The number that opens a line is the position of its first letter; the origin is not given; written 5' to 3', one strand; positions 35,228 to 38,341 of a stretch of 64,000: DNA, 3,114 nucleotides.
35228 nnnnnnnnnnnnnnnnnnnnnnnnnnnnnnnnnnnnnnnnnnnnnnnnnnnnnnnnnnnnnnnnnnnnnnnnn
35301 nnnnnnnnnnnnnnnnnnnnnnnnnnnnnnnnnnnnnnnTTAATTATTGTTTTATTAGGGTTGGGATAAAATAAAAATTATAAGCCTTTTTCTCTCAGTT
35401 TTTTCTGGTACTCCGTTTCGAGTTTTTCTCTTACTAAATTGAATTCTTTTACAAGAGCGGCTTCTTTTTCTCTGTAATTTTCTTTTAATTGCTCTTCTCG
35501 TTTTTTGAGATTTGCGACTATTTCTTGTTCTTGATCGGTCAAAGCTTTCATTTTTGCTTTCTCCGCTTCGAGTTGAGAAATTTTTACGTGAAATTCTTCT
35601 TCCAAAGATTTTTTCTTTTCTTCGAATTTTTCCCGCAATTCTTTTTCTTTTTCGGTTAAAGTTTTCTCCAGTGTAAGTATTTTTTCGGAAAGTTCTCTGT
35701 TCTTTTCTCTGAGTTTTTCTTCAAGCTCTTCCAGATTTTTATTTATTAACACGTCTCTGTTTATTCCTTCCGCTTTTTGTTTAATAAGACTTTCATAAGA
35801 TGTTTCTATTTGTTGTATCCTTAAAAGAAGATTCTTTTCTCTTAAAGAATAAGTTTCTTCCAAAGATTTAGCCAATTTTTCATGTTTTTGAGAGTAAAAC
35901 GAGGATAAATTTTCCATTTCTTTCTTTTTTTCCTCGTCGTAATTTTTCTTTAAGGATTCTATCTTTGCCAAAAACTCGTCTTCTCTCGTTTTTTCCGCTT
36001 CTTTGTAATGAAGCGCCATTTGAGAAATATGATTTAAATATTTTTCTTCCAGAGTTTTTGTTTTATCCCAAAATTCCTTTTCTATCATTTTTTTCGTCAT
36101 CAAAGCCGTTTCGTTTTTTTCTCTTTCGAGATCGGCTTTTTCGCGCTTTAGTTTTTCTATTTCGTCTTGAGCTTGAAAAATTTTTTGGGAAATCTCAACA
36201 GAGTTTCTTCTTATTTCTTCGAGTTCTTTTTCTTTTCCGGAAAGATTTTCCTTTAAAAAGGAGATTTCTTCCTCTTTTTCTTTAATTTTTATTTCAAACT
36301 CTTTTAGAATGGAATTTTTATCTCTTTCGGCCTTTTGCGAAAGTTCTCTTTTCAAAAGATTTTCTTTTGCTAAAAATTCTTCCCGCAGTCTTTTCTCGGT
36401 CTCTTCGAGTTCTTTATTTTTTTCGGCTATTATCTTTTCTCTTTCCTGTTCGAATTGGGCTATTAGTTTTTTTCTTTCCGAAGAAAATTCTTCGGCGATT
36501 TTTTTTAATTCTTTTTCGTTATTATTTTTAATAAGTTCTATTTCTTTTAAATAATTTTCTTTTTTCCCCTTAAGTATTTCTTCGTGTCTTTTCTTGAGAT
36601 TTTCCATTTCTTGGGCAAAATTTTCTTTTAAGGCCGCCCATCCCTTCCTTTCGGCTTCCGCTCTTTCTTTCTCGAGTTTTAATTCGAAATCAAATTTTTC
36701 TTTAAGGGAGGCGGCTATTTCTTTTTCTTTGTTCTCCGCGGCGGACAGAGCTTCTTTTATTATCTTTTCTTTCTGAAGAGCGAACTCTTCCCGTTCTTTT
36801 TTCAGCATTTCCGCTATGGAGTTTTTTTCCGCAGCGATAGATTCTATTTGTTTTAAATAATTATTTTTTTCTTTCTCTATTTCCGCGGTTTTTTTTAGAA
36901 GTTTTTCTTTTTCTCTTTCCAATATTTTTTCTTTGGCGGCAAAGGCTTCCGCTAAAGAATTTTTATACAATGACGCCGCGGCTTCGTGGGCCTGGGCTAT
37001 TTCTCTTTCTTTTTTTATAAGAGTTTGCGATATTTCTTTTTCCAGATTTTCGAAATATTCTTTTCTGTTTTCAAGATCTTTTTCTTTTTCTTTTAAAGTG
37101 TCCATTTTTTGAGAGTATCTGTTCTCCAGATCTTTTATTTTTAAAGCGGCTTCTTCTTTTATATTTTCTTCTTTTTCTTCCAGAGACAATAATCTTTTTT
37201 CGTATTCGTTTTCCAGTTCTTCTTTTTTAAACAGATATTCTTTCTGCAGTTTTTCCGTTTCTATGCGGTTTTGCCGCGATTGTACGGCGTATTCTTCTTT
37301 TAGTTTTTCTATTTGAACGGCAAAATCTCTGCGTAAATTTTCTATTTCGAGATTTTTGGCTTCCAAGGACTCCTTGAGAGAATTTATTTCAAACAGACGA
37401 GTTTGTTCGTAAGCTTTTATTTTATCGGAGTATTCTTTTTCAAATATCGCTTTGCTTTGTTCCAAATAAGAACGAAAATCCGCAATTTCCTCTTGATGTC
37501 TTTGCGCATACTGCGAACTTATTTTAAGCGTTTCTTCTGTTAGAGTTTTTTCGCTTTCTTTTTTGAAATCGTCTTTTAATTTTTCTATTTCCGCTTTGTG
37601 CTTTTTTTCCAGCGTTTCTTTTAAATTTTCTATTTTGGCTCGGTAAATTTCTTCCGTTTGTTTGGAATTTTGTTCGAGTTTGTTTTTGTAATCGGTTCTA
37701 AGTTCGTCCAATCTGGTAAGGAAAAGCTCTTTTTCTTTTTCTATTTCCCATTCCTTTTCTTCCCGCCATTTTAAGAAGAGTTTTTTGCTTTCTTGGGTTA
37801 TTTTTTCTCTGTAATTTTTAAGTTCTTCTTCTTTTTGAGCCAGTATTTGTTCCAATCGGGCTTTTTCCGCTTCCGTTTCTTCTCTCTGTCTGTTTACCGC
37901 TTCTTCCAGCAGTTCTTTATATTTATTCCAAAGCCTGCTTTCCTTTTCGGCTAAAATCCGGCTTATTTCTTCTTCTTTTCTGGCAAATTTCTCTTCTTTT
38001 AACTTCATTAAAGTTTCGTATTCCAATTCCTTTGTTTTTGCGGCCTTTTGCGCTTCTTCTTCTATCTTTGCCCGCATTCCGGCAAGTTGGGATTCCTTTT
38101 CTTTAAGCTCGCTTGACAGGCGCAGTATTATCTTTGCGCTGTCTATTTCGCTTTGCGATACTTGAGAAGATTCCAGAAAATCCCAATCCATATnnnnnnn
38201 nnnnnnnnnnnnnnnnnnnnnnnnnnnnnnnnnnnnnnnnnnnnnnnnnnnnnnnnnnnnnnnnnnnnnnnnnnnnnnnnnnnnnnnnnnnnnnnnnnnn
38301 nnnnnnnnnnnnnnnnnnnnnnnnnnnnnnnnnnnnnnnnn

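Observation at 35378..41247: Tandem, translationally coupled giant coiled-coil proteins built from a shared aromatic-punctuated module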

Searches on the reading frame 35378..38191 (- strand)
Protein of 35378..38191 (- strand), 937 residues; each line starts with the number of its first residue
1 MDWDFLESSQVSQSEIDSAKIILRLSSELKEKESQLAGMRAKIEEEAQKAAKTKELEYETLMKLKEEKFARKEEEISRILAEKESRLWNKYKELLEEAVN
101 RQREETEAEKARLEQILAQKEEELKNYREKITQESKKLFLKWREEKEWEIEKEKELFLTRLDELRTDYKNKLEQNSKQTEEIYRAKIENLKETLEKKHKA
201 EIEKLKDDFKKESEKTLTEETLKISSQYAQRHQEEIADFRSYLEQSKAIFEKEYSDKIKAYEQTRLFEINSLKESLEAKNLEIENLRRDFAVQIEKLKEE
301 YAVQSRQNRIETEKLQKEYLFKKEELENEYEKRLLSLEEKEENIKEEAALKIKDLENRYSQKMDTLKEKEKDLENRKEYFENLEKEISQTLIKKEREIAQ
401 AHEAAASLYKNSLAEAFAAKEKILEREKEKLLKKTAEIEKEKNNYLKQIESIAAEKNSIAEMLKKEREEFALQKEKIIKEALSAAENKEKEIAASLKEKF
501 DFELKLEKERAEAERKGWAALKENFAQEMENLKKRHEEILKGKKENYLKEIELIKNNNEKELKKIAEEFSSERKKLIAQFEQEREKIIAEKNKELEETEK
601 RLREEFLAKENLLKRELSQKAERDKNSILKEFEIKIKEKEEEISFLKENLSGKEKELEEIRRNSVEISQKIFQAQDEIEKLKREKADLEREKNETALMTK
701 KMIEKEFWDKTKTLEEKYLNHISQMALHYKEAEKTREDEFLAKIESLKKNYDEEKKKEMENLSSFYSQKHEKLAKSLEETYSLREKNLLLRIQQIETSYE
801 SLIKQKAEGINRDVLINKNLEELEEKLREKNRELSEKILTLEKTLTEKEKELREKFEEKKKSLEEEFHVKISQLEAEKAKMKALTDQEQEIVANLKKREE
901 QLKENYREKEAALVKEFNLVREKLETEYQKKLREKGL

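Call 6: search_protein_families(library=pfam, proteins=[window:35378-38191:-], max_evalue=0.1)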
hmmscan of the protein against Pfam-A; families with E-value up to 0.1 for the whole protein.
window:35378-38191:- (937 aa): 0 families

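Call 7: search_protein_families(library=ncbifam, proteins=[window:35378-38191:-], max_evalue=0.1)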
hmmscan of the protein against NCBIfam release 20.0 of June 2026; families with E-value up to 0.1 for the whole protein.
window:35378-38191:- (937 aa): 0 families

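Call 13: find_homologous_proteins(query=window:35378-38191:-, max_evalue=0.001)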
Query window:35378-38191:-: 8000 candidates shared short words with the query, none scored E <= 0.001.

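Call 28: search_solved_structures(query=A2, max_evalue=1)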
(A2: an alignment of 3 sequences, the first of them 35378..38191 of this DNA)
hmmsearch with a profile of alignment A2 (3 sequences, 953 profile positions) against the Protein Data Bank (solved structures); distinct sequences matched with E-value up to 1: 3.
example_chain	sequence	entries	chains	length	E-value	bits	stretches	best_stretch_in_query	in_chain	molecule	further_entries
5xau_B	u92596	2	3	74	0.013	16.6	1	342-403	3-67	Laminin subunit beta-1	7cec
3klt_A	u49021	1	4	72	0.034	15.2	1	336-399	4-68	Vimentin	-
9m7x_A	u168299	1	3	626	0.31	12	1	535-649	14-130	Gp17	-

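Call 63: find_homologous_proteins(query=A3, max_evalue=0.001)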
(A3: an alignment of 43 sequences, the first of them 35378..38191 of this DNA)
Query A3 (43 sequences) (937 aa, profile of the alignment): 1 proteins with E <= 0.001 among 8000 candidates.
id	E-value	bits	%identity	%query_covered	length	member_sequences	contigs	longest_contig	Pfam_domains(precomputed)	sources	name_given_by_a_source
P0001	3.4e-6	43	28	21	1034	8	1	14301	-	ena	-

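Call 67: search_protein_families(library=padloc, proteins=[window:35378-38191:-], max_evalue=0.01)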
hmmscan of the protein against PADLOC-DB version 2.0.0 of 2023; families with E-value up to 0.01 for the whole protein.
window:35378-38191:- (937 aa): 0 families

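Call 68: search_protein_families(library=phrogs, proteins=[window:35378-38191:-], max_evalue=0.01)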
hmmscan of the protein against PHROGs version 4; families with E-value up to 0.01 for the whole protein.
window:35378-38191:- (937 aa): 0 families

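Call 82: predict_structure(protein=window:35378-38191:-)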
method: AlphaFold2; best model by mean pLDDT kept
length: 937 residues; sequences in the alignment: 1
mean_pLDDT: 64.4   pTM: 0.24
mean pLDDT of the five models: 64.4, 63.7, 63.1, 60.8, 60.3
residues with pLDDT >= 90: 0; 70-90: 213; 50-70: 674; < 50: 50
segments of 3 or more residues with pLDDT < 50: 1-3, 5-13, 216-219, 224-229, 409-413, 808-812
pLDDT, mean of each block of 10 residues (from residue 1): 45 53 64 67 63 62 63 64 67 65 58 65 69 64 68 69 71 67 69 71 68 49 48 60 64 67 66 69 70 65 60 65 69 64 62 69 68 70 68 62 52 53 66 70 68 61 64 60 55 57 61 57 65 68 62 56 64 70 72 72 69 66 65 70 66 61 61 65 64 56 61 62 53 54 65 69 64 66 67 64 49 56 74 73 74 74 71 69 70 70 71 73 77 68
secondary structure, 60 per line:
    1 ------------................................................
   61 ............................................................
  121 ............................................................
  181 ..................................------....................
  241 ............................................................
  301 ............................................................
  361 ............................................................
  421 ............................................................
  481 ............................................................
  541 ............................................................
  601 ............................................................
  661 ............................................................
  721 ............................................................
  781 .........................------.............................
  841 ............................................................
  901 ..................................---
elements in order (helices of 4 or more, strands of 3 or more residues): H13-214 H221-805 H812-934

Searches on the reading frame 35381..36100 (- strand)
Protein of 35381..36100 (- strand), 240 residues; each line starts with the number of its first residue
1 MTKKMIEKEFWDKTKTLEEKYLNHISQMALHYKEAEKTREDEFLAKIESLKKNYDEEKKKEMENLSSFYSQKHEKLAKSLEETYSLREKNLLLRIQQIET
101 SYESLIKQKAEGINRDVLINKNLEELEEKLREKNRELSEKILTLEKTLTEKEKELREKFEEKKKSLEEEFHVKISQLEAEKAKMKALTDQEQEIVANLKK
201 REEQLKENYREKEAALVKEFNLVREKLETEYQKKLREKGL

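Call 58: search_protein_families(library=pfam, proteins=[window:35381-36100:-], max_evalue=10)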
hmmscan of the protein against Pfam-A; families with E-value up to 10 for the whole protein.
window:35381-36100:- (240 aa): 6 families
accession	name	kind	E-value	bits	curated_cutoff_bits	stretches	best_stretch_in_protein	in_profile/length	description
PF14942.11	Muted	-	0.051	14.2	26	1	33-76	103-146/146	Organelle biogenesis, Muted-like protein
PF14362.11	DUF4407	-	0.24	11.1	31.3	0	105-218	120-234/297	Domain of unknown function (DUF4407)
PF24564.1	DUF7605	-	2.1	8.7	27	2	11-108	52-148/183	Domain of unknown function (DUF7605)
PF19532.5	Ig_TMEM131L_2nd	-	6.5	7.2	27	1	43-100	64-123/156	Transmembrane protein 131-like, second Ig-like domain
PF20042.4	DUF6444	-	7.4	7.7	27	1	164-210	7-46/85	Family of unknown function (DUF6444)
PF22905.2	Hydro_N_hd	-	8.1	6.8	27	1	119-206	98-177/195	Hydrolase N-terminal helical domain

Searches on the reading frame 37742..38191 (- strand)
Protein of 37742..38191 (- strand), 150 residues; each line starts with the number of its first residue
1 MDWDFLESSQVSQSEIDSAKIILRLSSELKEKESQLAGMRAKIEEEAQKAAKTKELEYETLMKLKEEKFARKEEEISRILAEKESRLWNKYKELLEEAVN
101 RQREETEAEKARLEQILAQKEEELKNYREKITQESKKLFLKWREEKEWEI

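Call 58: search_protein_families(library=pfam, proteins=[window:37742-38191:-], max_evalue=10)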
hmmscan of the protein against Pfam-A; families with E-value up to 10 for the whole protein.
window:37742-38191:- (150 aa): 7 families
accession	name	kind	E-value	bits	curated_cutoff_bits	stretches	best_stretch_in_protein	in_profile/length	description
PF09793.14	AD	-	0.088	13.2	23.4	2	107-141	6-40/90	Anticodon-binding domain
PF25621.1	PhiKZ_gp244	-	0.18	12.3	27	0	91-128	4-40/116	Bacteriophage PhiKZ capsid decoration protein gp244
PF14836.12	Ubiquitin_3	-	0.21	12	24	1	73-121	28-80/88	Ubiquitin-like domain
PF09551.15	Spore_II_R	-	4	8.4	25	1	21-73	35-87/128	Stage II sporulation protein R (spore_II_R)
PF11740.13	KfrA_N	-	5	8.3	26.1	1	69-128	51-110/113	Plasmid replication region DNA-binding N-term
PF02601.20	Exonuc_VII_L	-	6.9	6.5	35.9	1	25-137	160-272/315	Exonuclease VII, large subunit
PF19585.4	DUF6092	-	8.1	7.3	28.7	1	16-59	30-72/86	Family of unknown function (DUF6092)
